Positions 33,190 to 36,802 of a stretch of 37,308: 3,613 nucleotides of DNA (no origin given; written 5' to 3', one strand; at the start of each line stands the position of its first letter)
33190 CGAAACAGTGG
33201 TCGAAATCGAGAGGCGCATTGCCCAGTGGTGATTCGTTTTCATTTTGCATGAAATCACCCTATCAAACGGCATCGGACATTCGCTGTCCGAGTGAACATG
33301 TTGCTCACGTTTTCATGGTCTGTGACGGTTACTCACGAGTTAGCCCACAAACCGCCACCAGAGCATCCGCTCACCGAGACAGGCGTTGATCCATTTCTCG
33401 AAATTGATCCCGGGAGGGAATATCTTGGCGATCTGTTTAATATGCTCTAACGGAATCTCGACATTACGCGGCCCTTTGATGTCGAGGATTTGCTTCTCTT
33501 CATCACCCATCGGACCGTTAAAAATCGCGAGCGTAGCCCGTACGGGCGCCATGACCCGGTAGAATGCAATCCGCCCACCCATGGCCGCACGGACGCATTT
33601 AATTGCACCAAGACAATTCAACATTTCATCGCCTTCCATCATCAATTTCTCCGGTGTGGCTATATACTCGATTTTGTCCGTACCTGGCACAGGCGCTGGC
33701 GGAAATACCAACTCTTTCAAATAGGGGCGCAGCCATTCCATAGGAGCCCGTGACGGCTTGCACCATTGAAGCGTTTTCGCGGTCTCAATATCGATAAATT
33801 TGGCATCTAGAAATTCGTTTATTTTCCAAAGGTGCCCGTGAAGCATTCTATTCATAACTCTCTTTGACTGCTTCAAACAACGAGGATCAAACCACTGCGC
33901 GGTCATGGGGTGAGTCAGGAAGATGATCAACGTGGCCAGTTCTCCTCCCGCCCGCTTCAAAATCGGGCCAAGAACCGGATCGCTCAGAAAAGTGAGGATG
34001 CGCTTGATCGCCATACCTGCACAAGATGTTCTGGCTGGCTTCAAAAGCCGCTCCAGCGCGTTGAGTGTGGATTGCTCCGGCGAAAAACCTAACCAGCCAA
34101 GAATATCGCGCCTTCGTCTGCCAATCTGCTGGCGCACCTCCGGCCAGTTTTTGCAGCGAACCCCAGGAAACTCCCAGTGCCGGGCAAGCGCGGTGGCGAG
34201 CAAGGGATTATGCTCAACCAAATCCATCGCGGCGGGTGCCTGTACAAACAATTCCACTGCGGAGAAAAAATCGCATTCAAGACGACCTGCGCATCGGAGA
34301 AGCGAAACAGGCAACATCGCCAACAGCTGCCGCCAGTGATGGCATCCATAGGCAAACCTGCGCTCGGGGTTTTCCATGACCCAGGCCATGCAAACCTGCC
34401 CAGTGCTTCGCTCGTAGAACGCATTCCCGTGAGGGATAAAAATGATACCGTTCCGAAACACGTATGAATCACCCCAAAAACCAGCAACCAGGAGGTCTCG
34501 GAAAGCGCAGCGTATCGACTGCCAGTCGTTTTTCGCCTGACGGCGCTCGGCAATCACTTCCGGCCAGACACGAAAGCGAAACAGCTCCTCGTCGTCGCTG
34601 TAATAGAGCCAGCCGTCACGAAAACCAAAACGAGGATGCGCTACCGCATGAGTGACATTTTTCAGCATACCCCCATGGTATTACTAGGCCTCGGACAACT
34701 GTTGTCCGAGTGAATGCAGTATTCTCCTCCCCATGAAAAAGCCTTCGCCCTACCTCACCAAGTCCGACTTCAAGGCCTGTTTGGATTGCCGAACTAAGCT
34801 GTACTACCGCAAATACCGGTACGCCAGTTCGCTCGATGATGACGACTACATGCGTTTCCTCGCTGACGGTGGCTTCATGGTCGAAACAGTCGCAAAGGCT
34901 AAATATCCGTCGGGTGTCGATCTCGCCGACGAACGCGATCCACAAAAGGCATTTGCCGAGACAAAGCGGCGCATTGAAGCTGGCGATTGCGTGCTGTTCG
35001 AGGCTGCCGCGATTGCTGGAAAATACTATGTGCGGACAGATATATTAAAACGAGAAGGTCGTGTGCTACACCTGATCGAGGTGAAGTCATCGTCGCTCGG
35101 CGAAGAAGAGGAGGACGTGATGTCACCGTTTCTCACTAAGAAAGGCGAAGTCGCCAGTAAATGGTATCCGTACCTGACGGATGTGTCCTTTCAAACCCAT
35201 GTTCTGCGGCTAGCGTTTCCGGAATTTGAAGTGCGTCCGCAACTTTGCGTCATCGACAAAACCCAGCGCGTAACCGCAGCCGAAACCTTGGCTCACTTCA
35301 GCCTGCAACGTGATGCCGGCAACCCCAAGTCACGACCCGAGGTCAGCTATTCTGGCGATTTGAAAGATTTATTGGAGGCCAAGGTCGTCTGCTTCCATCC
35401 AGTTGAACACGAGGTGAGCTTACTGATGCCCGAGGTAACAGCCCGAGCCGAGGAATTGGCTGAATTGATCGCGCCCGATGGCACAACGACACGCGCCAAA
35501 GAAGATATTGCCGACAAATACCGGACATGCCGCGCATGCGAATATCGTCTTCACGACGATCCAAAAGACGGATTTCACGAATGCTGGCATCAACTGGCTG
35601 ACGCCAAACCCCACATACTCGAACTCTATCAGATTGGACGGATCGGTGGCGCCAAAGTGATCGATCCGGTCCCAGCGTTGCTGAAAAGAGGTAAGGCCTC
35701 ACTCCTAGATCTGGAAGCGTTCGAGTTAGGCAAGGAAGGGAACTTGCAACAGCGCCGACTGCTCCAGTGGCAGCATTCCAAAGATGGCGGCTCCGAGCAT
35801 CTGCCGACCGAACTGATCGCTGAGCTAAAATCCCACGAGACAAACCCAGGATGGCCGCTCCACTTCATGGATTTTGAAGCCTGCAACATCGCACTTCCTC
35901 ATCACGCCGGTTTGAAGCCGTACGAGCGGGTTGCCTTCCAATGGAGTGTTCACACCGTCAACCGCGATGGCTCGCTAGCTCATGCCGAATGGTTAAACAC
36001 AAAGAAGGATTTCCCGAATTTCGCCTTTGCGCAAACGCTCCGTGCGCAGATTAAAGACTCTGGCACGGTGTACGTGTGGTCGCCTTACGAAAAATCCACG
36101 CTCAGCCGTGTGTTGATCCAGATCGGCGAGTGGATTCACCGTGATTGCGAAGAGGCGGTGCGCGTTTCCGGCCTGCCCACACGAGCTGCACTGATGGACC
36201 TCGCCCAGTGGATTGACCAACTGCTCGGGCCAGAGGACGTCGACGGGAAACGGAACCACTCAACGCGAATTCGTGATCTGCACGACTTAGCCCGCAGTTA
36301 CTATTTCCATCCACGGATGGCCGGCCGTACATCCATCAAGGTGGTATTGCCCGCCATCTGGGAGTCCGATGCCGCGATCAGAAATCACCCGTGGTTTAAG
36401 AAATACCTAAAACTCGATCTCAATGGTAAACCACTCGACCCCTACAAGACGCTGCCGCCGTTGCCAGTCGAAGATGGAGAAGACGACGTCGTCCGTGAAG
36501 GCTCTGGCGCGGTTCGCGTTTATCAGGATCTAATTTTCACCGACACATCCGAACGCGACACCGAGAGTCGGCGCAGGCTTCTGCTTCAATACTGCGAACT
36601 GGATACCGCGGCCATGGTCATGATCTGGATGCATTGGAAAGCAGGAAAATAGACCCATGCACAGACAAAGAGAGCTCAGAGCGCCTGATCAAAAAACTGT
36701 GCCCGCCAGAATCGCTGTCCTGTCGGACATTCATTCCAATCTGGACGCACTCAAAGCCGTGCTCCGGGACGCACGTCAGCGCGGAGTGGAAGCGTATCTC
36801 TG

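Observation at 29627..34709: The same 7-5-7 palindrome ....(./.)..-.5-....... marks three intergenic regions, suggesting a WYL-regulator regulon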

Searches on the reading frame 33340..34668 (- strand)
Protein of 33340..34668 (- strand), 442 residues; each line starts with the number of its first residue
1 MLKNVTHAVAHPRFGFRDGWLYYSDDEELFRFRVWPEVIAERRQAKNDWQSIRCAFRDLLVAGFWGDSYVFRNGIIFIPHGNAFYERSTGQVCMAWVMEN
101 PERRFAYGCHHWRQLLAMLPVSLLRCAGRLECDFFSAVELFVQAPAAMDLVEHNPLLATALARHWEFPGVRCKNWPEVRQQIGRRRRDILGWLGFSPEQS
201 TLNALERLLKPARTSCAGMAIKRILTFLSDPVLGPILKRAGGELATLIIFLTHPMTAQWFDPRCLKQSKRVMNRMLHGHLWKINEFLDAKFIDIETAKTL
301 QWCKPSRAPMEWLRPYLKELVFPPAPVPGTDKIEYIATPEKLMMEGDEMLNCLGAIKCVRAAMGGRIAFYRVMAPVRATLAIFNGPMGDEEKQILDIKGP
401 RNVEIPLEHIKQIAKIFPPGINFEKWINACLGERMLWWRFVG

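Call 8: search_protein_families(library=pfam, proteins=[window:33340-34668:-], max_evalue=0.01)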
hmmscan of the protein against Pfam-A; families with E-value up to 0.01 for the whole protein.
window:33340-34668:- (442 aa): 0 families

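Call 9: search_protein_families(library=padloc, proteins=[window:33340-34668:-], max_evalue=0.01)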
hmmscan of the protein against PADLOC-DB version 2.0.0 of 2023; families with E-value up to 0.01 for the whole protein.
window:33340-34668:- (442 aa): 0 families

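Call 63: find_homologous_proteins(query=window:33340-34668:-, max_evalue=0.001)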
Query window:33340-34668:- (442 aa): 16 proteins with E <= 0.001 among 5521 candidates.
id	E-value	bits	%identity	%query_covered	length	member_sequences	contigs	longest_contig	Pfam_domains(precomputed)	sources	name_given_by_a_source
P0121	0.0e+0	1053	100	100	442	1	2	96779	-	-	-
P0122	8.6e-111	389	46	94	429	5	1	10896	-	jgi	jgi:hypothetical protein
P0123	4.8e-106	374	43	94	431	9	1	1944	PF14284.12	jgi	-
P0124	9.7e-106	373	42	97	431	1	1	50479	-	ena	-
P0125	5.6e-105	370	44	97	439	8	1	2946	-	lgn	-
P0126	7.5e-99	350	41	97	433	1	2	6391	-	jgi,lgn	jgi:hypothetical protein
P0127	1.8e-87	312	43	85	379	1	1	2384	-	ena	-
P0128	2.2e-80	289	38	94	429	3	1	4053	-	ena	-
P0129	2.3e-74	269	38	92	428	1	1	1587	-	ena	-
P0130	1.4e-66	243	35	94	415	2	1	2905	PF14284.12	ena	-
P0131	8.4e-60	221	32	93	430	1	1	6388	PF14284.12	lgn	-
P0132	1.2e-54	204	32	93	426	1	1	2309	-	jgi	-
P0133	4.6e-53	199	31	92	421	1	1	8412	PF14284.12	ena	-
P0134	2.0e-45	174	32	93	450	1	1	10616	-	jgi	jgi:hypothetical protein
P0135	1.8e-10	58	24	83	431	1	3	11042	-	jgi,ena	-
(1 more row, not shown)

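Call 64: find_encoding_contigs(protein=P0124, flank=8000, max_places=2)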
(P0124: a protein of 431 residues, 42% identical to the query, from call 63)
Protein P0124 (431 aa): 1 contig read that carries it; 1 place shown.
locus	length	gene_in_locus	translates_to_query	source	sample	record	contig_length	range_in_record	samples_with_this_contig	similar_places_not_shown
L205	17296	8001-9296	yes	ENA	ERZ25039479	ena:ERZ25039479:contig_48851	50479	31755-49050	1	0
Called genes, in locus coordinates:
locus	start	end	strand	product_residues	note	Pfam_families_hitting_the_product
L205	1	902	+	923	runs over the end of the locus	PF12705:PDDEXK_1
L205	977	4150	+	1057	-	PF00580:UvrD-helicase, PF13245:AAA_19 (faint), PF13361:UvrD_C, PF13538:UvrD_C_2 (faint), PF12705:PDDEXK_1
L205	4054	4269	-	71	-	-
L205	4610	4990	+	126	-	PF13020:NOV_C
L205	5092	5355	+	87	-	-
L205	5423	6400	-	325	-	PF13280:WYL, PF25583:WCX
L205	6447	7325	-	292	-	PF22558:REase-ARP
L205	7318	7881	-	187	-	PF01966:HD (weak)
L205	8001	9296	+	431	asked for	-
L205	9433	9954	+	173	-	PF14485:DUF4431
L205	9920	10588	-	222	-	PF02525:Flavodoxin_2, PF03358:FMN_red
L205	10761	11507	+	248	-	PF00106:adh_short, PF01370:Epimerase (weak), PF08659:KR (weak), PF13561:adh_short_C2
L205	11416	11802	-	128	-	-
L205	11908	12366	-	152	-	-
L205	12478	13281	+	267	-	PF05226:CHASE2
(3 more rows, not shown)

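Call 65: find_encoding_contigs(protein=P0122, flank=8000, max_places=2)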
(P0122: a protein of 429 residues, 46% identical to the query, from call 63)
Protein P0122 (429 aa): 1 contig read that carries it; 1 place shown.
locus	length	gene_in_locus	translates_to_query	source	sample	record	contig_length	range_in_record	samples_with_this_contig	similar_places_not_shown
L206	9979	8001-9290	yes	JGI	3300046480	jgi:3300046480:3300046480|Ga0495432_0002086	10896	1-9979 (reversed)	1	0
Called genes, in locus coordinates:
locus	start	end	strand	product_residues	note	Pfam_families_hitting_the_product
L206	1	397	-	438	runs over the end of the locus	?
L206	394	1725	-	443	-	-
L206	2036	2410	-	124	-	-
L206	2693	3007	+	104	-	-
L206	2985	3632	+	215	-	PF02732:ERCC4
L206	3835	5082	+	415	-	PF00753:Lactamase_B, PF12706:Lactamase_B_2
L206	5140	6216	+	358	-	-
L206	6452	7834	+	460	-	PF00092:VWA, PF13519:VWA_2, PF13768:VWA_3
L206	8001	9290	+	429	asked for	-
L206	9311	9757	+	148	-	PF00149:Metallophos, PF12850:Metallophos_2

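Call 66: find_encoding_contigs(protein=P0134, flank=8000, max_places=2)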
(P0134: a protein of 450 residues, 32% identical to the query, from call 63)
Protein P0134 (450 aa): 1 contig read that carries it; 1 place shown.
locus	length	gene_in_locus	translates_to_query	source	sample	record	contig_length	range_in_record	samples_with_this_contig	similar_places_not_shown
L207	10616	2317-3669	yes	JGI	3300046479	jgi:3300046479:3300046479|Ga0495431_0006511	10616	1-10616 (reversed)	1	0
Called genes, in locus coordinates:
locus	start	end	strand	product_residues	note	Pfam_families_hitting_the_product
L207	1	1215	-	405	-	?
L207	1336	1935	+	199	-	-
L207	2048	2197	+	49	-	PF12728:HTH_17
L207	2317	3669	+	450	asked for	-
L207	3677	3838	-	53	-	PF01381:HTH_3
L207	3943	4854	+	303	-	-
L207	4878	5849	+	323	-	PF14237:GYF_2 (weak)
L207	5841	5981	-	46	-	-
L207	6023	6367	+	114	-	-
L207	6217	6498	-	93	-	-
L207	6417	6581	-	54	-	-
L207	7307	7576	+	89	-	-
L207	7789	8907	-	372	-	PF13481:AAA_25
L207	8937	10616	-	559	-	?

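Call 71: search_protein_families(library=ncbifam, proteins=[window:33340-34668:-], max_evalue=0.01)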
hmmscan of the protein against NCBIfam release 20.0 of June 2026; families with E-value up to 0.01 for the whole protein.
window:33340-34668:- (442 aa): 0 families

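Call 77: predict_structure(alignment_id=A2)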
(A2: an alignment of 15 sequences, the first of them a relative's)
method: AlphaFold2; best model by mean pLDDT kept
length: 442 residues; sequences in the alignment: 15
mean_pLDDT: 82.6   pTM: 0.69
mean pLDDT of the five models: 82.6, 80.6, 80.4, 80.1, 79.5
residues with pLDDT >= 90: 171; 70-90: 204; 50-70: 39; < 50: 28
segments of 3 or more residues with pLDDT < 50: 1-10, 66-72, 434-442
pLDDT, mean of each block of 10 residues (from residue 1): 30 85 87 94 90 87 55 69 85 83 80 91 92 91 96 93 94 95 94 94 84 67 89 82 71 86 73 77 88 91 71 84 88 93 90 84 91 95 71 86 91 85 77 46 35
secondary structure, 60 per line:
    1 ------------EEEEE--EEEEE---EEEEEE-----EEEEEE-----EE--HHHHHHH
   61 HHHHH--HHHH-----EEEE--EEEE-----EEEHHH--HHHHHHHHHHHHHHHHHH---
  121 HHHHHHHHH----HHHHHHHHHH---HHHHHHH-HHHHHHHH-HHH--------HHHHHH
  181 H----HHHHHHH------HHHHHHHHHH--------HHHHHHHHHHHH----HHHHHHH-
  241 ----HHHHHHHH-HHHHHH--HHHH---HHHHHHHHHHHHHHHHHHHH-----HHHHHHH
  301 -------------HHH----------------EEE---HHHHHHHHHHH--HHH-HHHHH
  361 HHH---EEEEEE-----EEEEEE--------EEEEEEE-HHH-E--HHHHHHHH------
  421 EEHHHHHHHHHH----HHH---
elements in order: E13-17 E20-24 E28-33 E39-44 H54-65 H68-71 E77-80 E83-86 E92-94 H100-117 H121-129 H134-143 H147-153 H155-162 H175-181 H186-192 H199-208 H217-228 H233-239 H245-252 H254-259 H262-265 H269-288 H294-300 E333-335 H339-349 H356-363 E367-372 E378-383 E392-398 H407-414 H423-432

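Call 81: fold_search(model_id=the predicted structure, library=pdb)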
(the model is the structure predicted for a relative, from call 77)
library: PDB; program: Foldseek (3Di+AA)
matches with E <= 10: 162; with E <= 0.001: 0
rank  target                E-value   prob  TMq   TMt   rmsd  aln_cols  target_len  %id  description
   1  8t5j                  1.1e+00  0.35  0.09  0.23  10.3        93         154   11  Crystal structure of outer membrane lipoprotein carrier protein (LolA) from Francisella philomiragia (released 2023-06-28)
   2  7y4q_D                1.7e+00  0.13  0.07  0.06  15.6       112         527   13  Semaphorin 6D in complex with Plexin A1 (released 2022-10-19)
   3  8vyn_A                1.9e+00  0.04  0.08  0.07  18.1       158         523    9  Soluble ectodomain of human cytomegalovirus (HCMV) glycoprotein B (gB) stabilized in a prefusion-like conformation in  (released 2024-09-18)
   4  5o7x_A                1.9e+00  0.02  0.10  0.08  27.7       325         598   10  CRYSTAL STRUCTURE OF S. CEREVISIAE CORE FACTOR AT 3.2A RESOLUTION (released 2017-08-02)
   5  7yer_A                2.2e+00  0.02  0.09  0.05  20.0       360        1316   11  The structure of EBOV L-VP35 complex (released 2022-10-05)
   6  8fgw_B                2.3e+00  0.03  0.12  0.06  20.7       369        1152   10  Human IFT-A complex structures provide molecular insights into ciliary transport (released 2023-02-22)
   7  5a3k_A                2.4e+00  0.05  0.05  0.07  15.2       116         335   17  Chorismatase mechanisms reveal fundamentally different types of reaction in a single conserved protein fold (released 2015-08-19)
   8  8kg6_G                2.4e+00  0.02  0.08  0.09  20.4       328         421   10  Yeast replisome in state I (released 2023-12-06)
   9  5dwy_A                2.4e+00  0.01  0.07  0.08  21.8       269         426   12  Crystal structure of a substrate-free glutamate transporter homologue GltTk (released 2016-09-28)
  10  8ts1_A                2.6e+00  0.02  0.09  0.12  25.5       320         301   13  Cryo-EM structure of human MRS2 with Mg2+ (released 2024-08-14)
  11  8gxf_A                2.7e+00  0.25  0.14  0.28   5.5        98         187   15  Pseudomonas flexibilis GCN5 family acetyltransferase (released 2022-10-19)
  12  8gxk_C                2.8e+00  0.23  0.14  0.27   5.0        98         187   11  Pseudomonas jinjuensis N-acetyltransferase (released 2022-10-12)
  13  8gzh_D                2.8e+00  0.20  0.07  0.05   8.8        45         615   20  Cryo-EM structure of Synechocystis sp. PCC 6803 CTP-bound RPitc (released 2023-04-19)
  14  8xx5_B                2.8e+00  0.03  0.13  0.07  20.4       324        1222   10  ASFV RNAP M1249L C-tail occupied complex1 (MCOC1) (released 2025-01-22)
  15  3afc_A                3.0e+00  0.08  0.07  0.06  15.3       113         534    9  Mouse Semaphorin 6A extracellular domain (released 2010-10-06)
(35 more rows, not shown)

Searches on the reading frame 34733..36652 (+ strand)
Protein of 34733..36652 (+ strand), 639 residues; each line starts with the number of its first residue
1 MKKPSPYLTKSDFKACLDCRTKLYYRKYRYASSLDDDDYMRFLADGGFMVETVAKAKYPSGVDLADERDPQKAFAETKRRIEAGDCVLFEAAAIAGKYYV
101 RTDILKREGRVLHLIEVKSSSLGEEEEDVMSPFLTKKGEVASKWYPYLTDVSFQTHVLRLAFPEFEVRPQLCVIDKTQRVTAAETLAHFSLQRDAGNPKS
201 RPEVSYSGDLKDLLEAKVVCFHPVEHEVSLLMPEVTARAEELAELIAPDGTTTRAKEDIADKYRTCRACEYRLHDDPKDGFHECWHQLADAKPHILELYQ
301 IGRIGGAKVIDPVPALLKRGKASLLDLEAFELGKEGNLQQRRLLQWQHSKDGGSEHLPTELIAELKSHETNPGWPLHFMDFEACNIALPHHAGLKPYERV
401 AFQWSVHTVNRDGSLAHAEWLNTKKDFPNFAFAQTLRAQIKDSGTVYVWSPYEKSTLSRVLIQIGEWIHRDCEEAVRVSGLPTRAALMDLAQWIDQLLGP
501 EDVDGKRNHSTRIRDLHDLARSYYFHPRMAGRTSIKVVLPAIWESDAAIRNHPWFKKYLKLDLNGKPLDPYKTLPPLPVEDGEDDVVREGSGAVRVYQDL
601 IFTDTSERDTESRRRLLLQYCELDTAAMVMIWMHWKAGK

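Call 8: search_protein_families(library=pfam, proteins=[window:34733-36652:+], max_evalue=0.01)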
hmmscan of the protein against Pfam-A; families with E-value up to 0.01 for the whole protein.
window:34733-36652:+ (639 aa): 1 family
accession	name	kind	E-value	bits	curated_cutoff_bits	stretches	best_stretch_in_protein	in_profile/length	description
PF11074.14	DUF2779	-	3.8e-23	82.6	23.3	1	377-534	1-126/126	Domain of unknown function(DUF2779)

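Call 9: search_protein_families(library=padloc, proteins=[window:34733-36652:+], max_evalue=0.01)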
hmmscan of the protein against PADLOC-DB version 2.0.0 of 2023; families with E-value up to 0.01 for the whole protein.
window:34733-36652:+ (639 aa): 0 families

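Call 70: search_solved_structures(query=window:34733-36652:+, max_evalue=1)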
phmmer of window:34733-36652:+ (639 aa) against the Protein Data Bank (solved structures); distinct sequences matched with E-value up to 1: 0.

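Call 71: search_protein_families(library=ncbifam, proteins=[window:34733-36652:+], max_evalue=0.01)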
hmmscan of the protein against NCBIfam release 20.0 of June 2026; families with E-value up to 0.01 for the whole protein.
window:34733-36652:+ (639 aa): 0 families
